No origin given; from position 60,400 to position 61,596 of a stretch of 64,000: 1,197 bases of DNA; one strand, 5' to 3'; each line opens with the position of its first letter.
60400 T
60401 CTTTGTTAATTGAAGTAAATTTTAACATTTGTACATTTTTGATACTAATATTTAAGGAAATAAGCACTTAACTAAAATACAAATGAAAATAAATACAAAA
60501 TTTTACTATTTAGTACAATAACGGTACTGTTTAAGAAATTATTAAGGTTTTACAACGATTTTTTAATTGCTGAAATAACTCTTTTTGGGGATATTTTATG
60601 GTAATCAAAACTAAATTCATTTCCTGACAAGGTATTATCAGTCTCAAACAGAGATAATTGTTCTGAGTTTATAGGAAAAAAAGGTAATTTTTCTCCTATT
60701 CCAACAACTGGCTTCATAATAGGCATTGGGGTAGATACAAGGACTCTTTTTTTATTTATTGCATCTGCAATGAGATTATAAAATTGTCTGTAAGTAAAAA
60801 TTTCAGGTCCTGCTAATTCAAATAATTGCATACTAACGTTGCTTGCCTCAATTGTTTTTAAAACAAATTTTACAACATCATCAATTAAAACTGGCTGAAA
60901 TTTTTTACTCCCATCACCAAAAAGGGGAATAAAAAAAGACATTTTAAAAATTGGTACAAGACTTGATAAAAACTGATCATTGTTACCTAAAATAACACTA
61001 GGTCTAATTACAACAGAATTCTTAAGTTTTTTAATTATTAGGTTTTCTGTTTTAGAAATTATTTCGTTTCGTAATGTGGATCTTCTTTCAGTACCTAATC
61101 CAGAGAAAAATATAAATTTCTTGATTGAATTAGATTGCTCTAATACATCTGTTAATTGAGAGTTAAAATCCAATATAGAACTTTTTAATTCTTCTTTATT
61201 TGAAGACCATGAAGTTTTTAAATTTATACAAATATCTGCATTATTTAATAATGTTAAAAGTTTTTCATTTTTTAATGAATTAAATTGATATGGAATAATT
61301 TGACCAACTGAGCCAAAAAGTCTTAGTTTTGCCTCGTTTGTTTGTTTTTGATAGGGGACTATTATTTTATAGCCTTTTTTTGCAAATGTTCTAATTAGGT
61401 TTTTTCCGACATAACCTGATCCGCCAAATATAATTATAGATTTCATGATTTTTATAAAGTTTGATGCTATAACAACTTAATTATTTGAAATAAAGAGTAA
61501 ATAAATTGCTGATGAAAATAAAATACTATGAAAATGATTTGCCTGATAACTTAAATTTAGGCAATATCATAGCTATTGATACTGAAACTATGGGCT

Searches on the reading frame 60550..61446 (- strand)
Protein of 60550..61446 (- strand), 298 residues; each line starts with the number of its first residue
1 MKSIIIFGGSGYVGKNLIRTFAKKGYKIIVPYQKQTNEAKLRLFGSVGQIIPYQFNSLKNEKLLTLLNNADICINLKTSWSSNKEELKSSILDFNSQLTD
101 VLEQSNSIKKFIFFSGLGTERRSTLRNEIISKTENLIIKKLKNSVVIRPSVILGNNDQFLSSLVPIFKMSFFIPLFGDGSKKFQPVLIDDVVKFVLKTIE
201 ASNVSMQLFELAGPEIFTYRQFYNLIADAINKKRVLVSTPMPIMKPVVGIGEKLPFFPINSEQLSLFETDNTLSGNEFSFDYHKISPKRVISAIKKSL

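Call 50: search_protein_families(library=pfam, proteins=[window:60550-61446:-], max_evalue=0.0001)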
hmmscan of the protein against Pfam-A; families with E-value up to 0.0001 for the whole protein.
window:60550-61446:- (298 aa): 4 families
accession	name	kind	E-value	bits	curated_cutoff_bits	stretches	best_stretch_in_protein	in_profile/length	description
PF01370.27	Epimerase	-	1e-09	38.7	20.9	1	4-115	1-114/240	NAD dependent epimerase/dehydratase family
PF01073.25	3Beta_HSD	-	3.1e-05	23.6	22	0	5-138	1-138/280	3-beta hydroxysteroid dehydrogenase/isomerase family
PF05368.20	NmrA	-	4.9e-05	23.5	27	0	2-123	3-114/298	NmrA-like family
PF04321.23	RmlD_sub_bind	-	6e-05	22.7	27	0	3-37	2-36/287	RmlD substrate binding domain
